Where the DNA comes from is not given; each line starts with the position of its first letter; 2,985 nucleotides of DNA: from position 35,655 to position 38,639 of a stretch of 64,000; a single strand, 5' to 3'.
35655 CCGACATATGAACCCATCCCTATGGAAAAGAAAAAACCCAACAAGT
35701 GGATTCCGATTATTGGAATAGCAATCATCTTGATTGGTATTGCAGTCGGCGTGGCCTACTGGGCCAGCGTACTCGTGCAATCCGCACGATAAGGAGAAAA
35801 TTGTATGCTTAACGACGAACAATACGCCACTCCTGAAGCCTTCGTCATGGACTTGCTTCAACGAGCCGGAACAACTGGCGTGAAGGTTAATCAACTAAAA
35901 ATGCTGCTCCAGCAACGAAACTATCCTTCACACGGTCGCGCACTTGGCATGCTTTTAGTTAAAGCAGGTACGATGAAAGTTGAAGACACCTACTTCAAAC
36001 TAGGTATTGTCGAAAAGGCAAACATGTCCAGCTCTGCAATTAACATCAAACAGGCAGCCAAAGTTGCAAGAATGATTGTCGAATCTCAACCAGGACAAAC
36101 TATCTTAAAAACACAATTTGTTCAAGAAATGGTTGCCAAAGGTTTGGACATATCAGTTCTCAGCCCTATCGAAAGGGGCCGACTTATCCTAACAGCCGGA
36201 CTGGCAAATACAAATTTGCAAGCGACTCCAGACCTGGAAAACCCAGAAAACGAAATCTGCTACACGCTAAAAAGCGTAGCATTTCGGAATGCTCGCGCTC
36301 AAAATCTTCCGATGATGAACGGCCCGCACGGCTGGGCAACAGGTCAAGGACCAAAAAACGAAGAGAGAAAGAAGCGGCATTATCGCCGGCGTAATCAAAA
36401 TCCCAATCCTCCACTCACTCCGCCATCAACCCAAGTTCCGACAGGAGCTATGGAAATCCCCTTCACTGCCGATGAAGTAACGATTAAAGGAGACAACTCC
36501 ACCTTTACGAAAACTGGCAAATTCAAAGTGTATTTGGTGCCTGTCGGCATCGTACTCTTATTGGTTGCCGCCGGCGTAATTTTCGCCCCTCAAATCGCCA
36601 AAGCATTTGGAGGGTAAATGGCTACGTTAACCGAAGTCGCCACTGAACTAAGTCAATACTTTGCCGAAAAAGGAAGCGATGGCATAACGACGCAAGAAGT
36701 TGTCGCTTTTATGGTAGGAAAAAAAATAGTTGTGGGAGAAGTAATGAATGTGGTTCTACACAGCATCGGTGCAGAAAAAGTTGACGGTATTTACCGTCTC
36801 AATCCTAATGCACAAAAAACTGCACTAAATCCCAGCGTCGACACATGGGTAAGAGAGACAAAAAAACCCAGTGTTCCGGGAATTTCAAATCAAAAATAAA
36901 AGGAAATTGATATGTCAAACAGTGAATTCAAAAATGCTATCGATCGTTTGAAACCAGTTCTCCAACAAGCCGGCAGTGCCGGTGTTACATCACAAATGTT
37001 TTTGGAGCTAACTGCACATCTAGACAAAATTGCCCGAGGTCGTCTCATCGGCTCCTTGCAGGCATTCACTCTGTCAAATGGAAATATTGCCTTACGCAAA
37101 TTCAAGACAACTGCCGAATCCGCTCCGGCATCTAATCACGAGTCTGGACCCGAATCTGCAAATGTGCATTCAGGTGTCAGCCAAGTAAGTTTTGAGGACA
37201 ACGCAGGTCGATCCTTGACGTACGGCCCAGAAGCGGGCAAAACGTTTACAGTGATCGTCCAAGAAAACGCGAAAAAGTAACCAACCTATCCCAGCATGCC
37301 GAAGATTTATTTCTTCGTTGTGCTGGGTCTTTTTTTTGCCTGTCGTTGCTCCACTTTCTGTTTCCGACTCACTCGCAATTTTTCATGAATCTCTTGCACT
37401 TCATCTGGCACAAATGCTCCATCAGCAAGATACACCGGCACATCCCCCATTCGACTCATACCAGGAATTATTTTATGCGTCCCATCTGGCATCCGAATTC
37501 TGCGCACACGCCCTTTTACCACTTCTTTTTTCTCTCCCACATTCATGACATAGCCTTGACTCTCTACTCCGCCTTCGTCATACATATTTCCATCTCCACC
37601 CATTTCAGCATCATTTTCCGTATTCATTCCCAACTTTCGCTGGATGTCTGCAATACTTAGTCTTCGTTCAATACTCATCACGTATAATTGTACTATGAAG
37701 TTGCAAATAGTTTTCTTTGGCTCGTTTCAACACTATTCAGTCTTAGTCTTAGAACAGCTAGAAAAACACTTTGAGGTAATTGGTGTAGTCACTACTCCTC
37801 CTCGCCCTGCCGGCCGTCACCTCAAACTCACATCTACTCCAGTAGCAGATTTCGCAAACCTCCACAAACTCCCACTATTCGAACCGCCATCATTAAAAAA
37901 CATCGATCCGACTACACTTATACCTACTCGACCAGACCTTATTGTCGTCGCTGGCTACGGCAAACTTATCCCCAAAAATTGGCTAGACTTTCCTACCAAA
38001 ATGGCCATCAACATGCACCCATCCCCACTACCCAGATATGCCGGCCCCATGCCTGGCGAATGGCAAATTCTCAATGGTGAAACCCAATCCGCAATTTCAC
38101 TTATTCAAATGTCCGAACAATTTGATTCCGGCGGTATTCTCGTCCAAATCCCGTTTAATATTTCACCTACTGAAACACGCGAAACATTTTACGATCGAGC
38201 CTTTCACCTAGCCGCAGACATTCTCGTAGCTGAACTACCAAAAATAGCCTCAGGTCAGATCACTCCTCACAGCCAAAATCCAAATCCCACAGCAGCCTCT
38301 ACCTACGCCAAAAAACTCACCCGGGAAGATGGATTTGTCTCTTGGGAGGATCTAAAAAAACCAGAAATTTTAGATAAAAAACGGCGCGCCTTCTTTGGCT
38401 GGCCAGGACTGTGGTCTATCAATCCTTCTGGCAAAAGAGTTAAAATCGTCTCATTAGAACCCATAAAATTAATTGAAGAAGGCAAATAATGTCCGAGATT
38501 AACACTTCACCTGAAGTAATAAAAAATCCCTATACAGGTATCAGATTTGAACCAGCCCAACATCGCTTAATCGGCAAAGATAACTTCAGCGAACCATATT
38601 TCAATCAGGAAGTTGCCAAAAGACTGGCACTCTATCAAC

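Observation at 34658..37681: Five tandem genes built from a repeated winged-helix-like module inserted between def and fmt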

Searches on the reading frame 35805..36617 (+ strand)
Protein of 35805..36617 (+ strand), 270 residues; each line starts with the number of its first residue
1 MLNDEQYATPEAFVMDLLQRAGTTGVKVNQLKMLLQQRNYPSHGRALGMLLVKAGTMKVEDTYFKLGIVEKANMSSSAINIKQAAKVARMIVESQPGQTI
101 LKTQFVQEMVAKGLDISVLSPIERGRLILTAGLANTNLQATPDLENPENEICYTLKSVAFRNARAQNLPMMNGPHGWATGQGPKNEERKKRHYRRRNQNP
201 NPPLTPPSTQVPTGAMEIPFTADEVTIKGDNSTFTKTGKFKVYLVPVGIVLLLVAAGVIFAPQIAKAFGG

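Call 8: search_protein_families(library=pfam, max_evalue=1, proteins=[window:35805-36617:+])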
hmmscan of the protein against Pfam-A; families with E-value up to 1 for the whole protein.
window:35805-36617:+ (270 aa): 1 family
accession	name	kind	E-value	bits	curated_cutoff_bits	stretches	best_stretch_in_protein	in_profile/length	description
PF05288.16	Pox_A3L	-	0.25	11.8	25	1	81-120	23-62/70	Poxvirus A3L Protein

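Call 9: search_protein_families(library=phrogs, max_evalue=1, proteins=[window:35805-36617:+])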
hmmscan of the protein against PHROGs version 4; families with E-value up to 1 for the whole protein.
window:35805-36617:+ (270 aa): 1 family
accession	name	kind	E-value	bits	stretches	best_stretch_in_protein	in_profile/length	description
phrog_4282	-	unknown function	0.23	12.4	1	55-111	13-65/167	-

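Call 12: find_encoding_contigs(protein=window:35805-36617:+, flank=10000, max_places=10)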
Protein window:35805-36617:+ (270 aa): 2 contigs read that carry it; 2 places shown.
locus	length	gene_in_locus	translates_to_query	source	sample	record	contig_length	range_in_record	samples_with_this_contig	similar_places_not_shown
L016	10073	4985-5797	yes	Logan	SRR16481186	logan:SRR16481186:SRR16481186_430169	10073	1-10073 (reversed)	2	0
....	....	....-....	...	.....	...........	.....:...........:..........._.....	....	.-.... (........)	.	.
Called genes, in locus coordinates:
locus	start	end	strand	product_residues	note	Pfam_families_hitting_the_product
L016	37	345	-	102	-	-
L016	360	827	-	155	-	-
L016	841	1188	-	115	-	-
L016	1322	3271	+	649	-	PF04932:Wzy_C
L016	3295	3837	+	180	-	PF01327:Pep_deformylase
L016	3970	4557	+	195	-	-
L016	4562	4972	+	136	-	-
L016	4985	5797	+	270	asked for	-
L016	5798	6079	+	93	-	-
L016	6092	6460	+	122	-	-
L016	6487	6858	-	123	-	-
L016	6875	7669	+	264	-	PF00551:Formyl_trans_N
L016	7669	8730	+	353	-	-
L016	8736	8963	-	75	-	-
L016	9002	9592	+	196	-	PF02163:Peptidase_M50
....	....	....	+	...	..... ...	-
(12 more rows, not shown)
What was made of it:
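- Checked: Independent gene calls on identical Logan contigs give the same lengths (call 12).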

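Call 16: find_homologous_proteins(query=window:35805-36617:+, max_evalue=0.01)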
Query window:35805-36617:+ (270 aa): 2 proteins with E <= 0.01 among 1255 candidates.
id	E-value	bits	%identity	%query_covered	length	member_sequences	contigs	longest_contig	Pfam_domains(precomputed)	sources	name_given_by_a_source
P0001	4.4e-174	595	100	100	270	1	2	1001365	-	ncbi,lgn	-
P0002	9.2e-29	119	39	71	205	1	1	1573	-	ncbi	-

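Call 18: find_encoding_contigs(protein=P0002, flank=10000, max_places=10)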
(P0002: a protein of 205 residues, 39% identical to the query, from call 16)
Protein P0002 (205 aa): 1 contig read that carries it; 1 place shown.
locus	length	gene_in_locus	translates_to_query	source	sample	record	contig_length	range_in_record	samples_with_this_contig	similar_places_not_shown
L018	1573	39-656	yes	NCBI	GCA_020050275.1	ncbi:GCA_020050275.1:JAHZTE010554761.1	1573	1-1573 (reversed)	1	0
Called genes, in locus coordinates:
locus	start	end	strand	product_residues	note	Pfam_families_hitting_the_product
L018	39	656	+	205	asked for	-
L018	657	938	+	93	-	-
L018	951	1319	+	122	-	-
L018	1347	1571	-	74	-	?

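Call 34: search_protein_families(library=padloc, max_evalue=1, proteins=[window:35805-36617:+])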
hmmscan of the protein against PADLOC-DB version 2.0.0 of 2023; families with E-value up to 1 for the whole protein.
window:35805-36617:+ (270 aa): 0 families

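Call 35: search_protein_families(library=ncbifam, max_evalue=1, proteins=[window:35805-36617:+])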
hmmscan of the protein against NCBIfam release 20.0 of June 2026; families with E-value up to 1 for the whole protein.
window:35805-36617:+ (270 aa): 0 families

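Call 36: predict_structure(alignment_id=A2)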
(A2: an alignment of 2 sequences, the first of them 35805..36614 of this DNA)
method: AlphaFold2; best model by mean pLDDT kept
length: 270 residues; sequences in the alignment: 2
mean_pLDDT: 42.8   pTM: 0.26
mean pLDDT of the five models: 42.8, 37.8, 36.0, 35.7, 33.8
residues with pLDDT >= 90: 0; 70-90: 0; 50-70: 61; < 50: 209
segments of 3 or more residues with pLDDT < 50: 1-6, 8-11, 21-79, 96-100, 118-122, 132-250, 264-270
pLDDT, mean of each block of 10 residues (from residue 1): 45 54 45 45 46 42 34 36 57 51 58 54 49 37 36 29 27 28 40 43 41 38 36 37 44 54 48
secondary structure, 60 per line:
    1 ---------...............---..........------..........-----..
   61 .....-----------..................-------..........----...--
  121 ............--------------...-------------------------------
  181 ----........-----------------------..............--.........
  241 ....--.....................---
elements in order: H10-24 H28-37 H44-53 H59-65 H77-94 H102-111 H121-132 H185-192 E216-229 E232-244 H247-267
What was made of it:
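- The folds of g2-g5 were not modelled, or in the case of g3 modelled at pLDDT 42.8 (call 36). The g3 model is unreliable (call 36).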

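Call 62: search_protein_families(library=pfam, max_evalue=0.1, proteins=[P0002])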
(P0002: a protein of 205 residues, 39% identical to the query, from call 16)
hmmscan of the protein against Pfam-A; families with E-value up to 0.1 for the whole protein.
P0002 (205 aa): 1 family
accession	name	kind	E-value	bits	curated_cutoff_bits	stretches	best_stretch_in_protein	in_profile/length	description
PF16594.10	ATP-synt_Z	-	0.051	13.6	25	1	177-195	30-48/53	Putative AtpZ or ATP-synthase-associated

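Call 67: find_related_loci(query=A2, collection=viral_contigs, flank=10000)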
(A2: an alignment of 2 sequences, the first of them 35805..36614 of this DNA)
Query A2 (270 aa) in viral_contigs; peptide patterns used: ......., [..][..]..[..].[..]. (x = any residue, [..] = any of these).
74 stretches matched a pattern, but none encodes a relative of the query by tblastn (E <= 1e-3).

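Call 84: search_dna_similar(query=window:35805-36614:+, collection=phages, mode=protein, max_evalue=0.01, max_rows=10)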
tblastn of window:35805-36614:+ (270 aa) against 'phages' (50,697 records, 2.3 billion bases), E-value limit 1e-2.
No match.

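Call 86: search_dna_similar(query=window:35805-36614:+, collection=plasmids, mode=protein, max_evalue=0.01, max_rows=10)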
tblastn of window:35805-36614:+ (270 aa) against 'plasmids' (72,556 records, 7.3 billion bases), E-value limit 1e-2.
No match.

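Call 91: fold_search(model_id=the predicted structure, library=pdb)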
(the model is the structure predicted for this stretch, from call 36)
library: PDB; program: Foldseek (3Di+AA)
matches with E <= 10: 26; with E <= 0.001: 0
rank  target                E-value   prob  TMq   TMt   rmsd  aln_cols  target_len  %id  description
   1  2v8q_B                3.3e+00  0.04  0.06  0.17  22.6        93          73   13  Crystal structure of the regulatory fragment of mammalian AMPK in complexes with AMP (released 2007-09-25)
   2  6sk0_A                3.5e+00  0.02  0.10  0.10  21.1       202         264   11  The VgrG spike from the Type 6 secretion system (released 2020-04-29)
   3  9qe0_D                3.7e+00  0.18  0.14  0.10   4.5        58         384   16  Neobacillus vireti Wadjet-II JetABC dimer (released 2025-06-25)
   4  6sjl_A                3.7e+00  0.02  0.11  0.10  21.1       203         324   12  Structure of the Tle1 effector bound to the VgrG spike from the Type 6 secretion system (released 2020-04-29)
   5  9b2q                  3.9e+00  0.11  0.14  0.12   8.8        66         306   18  Crystal Structure of Pantothenate Synthetase from Candida albicans. (released 2025-03-26)
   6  7qcf_D                4.7e+00  0.08  0.15  0.14   8.2        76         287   20  X-ray crystallographic structure of E. coli K-12 glycyl-tRNA synthetase alpha subunit (glyQ) (released 2022-05-04)
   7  7jpo_D                4.7e+00  0.05  0.16  0.12  15.0       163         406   10  ORC-O1AAA: Human Origin Recognition Complex (ORC) with dynamic/unresolved ORC2 WH (released 2020-09-02)
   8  7qcf_B                5.0e+00  0.06  0.14  0.13   8.4        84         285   20  X-ray crystallographic structure of E. coli K-12 glycyl-tRNA synthetase alpha subunit (glyQ) (released 2022-05-04)
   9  8zf2_A                5.0e+00  0.04  0.12  0.17  12.4       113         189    8  Quorum Sensing master regulator HapR of Photobacterium marinum (released 2025-05-07)
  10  5ln3_N                5.3e+00  0.03  0.15  0.07  11.9       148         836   14  The human 26S Proteasome at 6.8 Ang. (released 2017-03-22)
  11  8y9n_A                5.3e+00  0.02  0.12  0.05  17.0       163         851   13  Cas12h1-crRNA-dsDNA ternary complex (released 2025-02-12)
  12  9rtt_a                5.9e+00  0.01  0.11  0.11  27.9       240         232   12  Activated Elongation Complex with IWS1 and ELOF1 (released 2025-09-03)
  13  7sgl_A                6.7e+00  0.02  0.13  0.02  15.4       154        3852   15  DNA-PK complex of DNA end processing (released 2022-01-12)
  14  6zmi_CE               7.5e+00  0.09  0.14  0.38   4.1        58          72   12  SARS-CoV-2 Nsp1 bound to the human LYAR-80S ribosome complex (released 2020-08-19)
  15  7pkq_C                7.5e+00  0.01  0.13  0.10  41.2       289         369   10  Small subunit of the Chlamydomonas reinhardtii mitoribosome (released 2023-06-14)
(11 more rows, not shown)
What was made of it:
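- Tried and rejected: Foldseek of the low-confidence g3 model gave meaningless hits (call 91).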

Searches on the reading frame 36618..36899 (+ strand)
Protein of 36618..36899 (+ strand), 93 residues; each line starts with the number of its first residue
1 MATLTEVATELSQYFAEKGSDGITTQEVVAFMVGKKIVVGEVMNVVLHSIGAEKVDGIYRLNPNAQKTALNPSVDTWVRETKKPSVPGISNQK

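Call 8: search_protein_families(library=pfam, max_evalue=1, proteins=[window:36618-36899:+])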
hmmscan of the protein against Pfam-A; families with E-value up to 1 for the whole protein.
window:36618-36899:+ (93 aa): 0 families

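Call 9: search_protein_families(library=phrogs, max_evalue=1, proteins=[window:36618-36899:+])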
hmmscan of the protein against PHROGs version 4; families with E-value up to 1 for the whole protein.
window:36618-36899:+ (93 aa): 1 family
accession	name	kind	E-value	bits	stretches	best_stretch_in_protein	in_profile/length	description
phrog_14007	-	unknown function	0.41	11.4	1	14-82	127-193/205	-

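Call 34: search_protein_families(library=padloc, max_evalue=1, proteins=[window:36618-36899:+])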
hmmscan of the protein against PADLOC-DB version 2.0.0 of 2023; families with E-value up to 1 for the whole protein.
window:36618-36899:+ (93 aa): 0 families

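Call 35: search_protein_families(library=ncbifam, max_evalue=1, proteins=[window:36618-36899:+])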
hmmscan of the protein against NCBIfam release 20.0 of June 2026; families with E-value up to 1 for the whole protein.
window:36618-36899:+ (93 aa): 0 families

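Call 43: find_encoding_contigs(protein=window:36618-36899:+, flank=10000, max_places=10)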
Protein window:36618-36899:+ (93 aa): 3 contigs read that carry it; 3 places shown.
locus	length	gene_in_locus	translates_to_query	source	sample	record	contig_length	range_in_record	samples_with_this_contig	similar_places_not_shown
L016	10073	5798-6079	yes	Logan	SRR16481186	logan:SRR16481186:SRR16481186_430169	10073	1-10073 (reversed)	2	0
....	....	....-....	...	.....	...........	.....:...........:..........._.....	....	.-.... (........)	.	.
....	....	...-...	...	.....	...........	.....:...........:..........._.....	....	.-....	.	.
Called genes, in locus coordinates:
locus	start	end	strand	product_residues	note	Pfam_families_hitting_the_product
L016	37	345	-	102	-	-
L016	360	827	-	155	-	-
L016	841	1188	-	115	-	-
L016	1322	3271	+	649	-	PF04932:Wzy_C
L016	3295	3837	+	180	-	PF01327:Pep_deformylase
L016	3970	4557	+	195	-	-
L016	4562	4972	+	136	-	-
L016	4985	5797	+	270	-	-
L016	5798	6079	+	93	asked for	-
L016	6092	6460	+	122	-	-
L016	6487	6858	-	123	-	-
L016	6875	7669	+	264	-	PF00551:Formyl_trans_N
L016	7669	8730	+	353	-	-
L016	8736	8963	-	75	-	-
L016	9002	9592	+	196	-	PF02163:Peptidase_M50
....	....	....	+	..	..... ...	-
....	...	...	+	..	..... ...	-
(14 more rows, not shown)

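Call 68: find_related_loci(query=window:36618-36899:+, collection=viral_contigs, flank=10000)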
Query window:36618-36899:+ (93 aa) in viral_contigs; peptide patterns used: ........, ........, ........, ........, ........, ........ (x = any residue, [..] = any of these).
12 stretches matched a pattern, but none encodes a relative of the query by tblastn (E <= 1e-3).

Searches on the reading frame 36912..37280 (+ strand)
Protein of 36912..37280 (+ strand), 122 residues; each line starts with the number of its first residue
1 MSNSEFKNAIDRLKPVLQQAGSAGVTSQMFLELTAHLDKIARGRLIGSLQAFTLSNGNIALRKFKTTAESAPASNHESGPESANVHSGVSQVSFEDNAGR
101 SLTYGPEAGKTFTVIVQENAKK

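Call 8: search_protein_families(library=pfam, max_evalue=1, proteins=[window:36912-37280:+])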
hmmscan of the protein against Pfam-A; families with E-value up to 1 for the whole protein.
window:36912-37280:+ (122 aa): 0 families

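Call 9: search_protein_families(library=phrogs, max_evalue=1, proteins=[window:36912-37280:+])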
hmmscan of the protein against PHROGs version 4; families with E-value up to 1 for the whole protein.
window:36912-37280:+ (122 aa): 0 families

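Call 28: find_homologous_proteins(query=window:36912-37280:+, max_evalue=0.1)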
Query window:36912-37280:+ (122 aa): 2 proteins with E <= 0.1 among 17 candidates.
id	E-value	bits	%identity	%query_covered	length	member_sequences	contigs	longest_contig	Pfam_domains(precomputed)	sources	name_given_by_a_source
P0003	5.5e-71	253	100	100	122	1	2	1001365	-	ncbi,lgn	-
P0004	1.6e-61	223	89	100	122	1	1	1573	-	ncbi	-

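Call 34: search_protein_families(library=padloc, max_evalue=1, proteins=[window:36912-37280:+])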
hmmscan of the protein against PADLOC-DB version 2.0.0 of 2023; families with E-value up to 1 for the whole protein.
window:36912-37280:+ (122 aa): 0 families

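Call 35: search_protein_families(library=ncbifam, max_evalue=1, proteins=[window:36912-37280:+])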
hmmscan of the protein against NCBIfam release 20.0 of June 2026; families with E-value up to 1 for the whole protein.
window:36912-37280:+ (122 aa): 1 family
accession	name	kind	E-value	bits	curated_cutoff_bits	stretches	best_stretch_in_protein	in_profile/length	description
NF002634.0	PRK02304.1-3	equivalog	0.18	11.5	170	1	35-64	60-87/182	adenine phosphoribosyltransferase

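Call 69: find_related_loci(query=window:36912-37280:+, collection=viral_contigs, flank=10000)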
Query window:36912-37280:+ (122 aa) in viral_contigs; peptide patterns used: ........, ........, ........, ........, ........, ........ (x = any residue, [..] = any of these).
24 stretches matched a pattern, but none encodes a relative of the query by tblastn (E <= 1e-3).

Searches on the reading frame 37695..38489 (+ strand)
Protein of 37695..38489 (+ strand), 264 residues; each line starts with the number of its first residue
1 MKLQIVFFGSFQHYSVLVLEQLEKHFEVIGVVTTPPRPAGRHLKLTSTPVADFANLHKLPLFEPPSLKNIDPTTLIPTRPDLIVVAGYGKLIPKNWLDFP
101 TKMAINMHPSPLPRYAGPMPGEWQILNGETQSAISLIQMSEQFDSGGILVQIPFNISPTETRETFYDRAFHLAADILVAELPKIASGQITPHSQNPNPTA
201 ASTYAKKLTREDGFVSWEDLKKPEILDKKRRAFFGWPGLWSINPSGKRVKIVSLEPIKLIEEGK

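Call 8: search_protein_families(library=pfam, max_evalue=1, proteins=[window:37695-38489:+])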
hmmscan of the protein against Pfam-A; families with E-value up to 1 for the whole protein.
window:37695-38489:+ (264 aa): 2 families
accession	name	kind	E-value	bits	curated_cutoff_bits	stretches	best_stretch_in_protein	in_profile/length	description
PF00551.24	Formyl_trans_N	-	1e-27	97.5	26.1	1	5-179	3-179/181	Formyl transferase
PF02911.23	Formyl_trans_C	-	0.00087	19.9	21.1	1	207-258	1-49/100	Formyl transferase, C-terminal domain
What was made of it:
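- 37695..38489 (+): fmt (methionyl-tRNA formyltransferase), right border. Pfam PF00551, 1e-27 (call 8).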
